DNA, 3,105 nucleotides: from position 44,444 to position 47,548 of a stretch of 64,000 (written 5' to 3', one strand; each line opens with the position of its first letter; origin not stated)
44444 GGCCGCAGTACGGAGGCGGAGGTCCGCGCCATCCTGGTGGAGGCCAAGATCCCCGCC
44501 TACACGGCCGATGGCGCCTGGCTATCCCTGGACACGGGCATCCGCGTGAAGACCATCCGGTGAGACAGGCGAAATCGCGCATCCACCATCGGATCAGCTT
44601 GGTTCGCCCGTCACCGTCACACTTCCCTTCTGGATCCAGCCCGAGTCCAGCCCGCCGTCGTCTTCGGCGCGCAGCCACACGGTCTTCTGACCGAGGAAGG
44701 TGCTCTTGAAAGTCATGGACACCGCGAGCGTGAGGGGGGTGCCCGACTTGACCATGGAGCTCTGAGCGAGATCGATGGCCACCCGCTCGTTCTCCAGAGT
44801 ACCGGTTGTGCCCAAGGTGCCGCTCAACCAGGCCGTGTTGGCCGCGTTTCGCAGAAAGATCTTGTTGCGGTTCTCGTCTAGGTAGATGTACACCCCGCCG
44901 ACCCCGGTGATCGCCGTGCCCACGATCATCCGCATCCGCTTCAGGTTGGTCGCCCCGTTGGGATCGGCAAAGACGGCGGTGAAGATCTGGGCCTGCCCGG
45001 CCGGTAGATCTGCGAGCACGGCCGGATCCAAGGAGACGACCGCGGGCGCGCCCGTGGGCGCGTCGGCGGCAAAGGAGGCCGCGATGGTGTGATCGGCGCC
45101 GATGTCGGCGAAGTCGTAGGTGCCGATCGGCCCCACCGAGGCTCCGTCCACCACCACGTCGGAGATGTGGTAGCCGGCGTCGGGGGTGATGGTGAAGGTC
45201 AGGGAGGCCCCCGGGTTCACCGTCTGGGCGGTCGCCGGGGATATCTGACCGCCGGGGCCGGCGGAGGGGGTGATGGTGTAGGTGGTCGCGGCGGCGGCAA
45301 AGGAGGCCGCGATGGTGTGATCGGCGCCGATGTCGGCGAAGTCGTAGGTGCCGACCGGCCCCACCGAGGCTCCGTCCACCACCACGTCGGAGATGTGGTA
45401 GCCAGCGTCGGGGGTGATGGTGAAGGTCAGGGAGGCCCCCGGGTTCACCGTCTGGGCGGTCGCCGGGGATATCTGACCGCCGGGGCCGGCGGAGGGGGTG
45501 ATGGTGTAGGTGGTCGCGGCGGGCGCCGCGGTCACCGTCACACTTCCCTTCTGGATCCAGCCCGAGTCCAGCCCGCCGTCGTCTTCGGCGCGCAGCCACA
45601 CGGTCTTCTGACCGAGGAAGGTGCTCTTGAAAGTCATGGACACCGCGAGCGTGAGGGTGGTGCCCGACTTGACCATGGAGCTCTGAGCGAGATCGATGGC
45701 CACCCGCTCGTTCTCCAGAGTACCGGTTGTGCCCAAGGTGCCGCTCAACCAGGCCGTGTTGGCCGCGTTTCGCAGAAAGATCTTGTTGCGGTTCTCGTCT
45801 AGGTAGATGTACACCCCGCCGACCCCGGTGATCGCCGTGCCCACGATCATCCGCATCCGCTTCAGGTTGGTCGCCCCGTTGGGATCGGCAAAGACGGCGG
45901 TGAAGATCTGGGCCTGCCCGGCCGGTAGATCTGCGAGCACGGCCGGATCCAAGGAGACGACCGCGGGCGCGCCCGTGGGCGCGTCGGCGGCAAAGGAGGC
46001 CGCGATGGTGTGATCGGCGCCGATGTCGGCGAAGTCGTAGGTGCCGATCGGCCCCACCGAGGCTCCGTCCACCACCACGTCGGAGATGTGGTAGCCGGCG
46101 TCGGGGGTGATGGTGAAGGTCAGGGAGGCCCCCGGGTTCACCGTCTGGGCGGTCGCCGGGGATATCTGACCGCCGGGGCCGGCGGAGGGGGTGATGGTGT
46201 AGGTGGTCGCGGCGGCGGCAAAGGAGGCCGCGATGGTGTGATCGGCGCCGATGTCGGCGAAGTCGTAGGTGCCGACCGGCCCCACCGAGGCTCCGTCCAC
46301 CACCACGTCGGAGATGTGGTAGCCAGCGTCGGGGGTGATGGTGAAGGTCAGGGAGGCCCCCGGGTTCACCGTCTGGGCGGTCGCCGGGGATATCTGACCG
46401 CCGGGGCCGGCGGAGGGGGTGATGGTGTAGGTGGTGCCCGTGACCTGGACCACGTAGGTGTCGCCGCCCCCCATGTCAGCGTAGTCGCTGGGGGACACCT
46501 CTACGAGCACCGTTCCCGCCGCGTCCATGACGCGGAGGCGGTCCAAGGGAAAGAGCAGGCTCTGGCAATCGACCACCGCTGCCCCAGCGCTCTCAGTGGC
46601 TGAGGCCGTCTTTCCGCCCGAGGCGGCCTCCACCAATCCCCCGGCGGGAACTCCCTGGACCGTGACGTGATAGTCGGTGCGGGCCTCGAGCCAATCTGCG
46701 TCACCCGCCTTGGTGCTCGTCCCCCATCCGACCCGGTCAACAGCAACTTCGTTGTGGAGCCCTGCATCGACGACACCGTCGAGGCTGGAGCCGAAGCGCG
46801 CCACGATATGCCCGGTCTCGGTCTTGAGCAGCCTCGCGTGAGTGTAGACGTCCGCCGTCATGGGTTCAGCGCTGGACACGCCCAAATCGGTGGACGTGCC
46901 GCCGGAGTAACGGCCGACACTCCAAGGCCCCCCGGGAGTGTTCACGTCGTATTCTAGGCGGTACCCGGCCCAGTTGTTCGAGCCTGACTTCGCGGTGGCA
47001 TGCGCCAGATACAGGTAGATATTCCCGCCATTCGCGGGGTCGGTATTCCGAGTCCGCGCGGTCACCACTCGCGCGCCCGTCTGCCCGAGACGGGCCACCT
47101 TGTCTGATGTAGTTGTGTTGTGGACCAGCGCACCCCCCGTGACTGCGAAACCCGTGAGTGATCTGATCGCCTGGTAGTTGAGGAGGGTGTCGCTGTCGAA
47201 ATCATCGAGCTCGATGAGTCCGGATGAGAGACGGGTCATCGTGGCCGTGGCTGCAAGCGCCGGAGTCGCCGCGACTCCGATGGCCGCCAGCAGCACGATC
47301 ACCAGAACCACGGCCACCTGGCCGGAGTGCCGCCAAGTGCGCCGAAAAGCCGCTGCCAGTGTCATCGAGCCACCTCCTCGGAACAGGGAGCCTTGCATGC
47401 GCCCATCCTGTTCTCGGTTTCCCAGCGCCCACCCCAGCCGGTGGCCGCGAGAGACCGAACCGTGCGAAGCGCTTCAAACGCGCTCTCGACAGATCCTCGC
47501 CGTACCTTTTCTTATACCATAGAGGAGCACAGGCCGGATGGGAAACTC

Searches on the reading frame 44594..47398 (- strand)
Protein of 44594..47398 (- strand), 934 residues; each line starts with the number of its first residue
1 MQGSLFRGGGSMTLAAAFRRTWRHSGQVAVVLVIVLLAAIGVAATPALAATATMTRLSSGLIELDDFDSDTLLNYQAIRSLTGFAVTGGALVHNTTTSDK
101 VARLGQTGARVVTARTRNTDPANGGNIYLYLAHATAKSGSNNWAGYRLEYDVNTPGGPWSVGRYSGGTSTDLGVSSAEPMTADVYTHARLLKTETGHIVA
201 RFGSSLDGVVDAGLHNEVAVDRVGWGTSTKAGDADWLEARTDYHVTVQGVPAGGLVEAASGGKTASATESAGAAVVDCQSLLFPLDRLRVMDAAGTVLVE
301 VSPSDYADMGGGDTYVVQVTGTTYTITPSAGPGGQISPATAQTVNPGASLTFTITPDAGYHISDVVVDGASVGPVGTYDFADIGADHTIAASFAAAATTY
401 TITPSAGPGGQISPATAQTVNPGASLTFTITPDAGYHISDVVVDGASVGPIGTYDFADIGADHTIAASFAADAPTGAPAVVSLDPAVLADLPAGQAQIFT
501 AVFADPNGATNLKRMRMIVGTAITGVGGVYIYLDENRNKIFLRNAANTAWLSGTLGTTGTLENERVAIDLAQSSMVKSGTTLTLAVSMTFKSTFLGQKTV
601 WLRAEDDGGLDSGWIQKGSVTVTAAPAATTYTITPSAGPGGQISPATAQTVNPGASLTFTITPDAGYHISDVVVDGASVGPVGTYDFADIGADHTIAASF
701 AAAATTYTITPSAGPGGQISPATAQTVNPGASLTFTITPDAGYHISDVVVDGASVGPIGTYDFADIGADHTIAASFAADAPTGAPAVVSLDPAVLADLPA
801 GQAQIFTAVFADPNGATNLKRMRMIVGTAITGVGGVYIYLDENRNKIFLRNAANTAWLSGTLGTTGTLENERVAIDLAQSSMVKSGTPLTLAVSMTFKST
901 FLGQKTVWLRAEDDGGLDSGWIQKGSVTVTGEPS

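Call 39: search_protein_families(library=pfam, proteins=[window:44594-47398:-], max_evalue=0.00001)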
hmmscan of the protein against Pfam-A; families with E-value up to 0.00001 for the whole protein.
window:44594-47398:- (934 aa): 3 families
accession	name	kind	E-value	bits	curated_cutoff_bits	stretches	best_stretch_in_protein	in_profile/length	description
PF18998.6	Flg_new_2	-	4.6e-18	65.4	23.6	0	400-471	1-71/73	Divergent InlB B-repeat domain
PF06280.18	fn3_5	-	1.4e-07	32.7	27.6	0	388-437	32-83/112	Fn3-like domain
PF10633.15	NPCBM_assoc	-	1.7e-06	28.6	24.4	0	456-509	13-64/78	NPCBM-associated, NEW3 domain of alpha-galactosidase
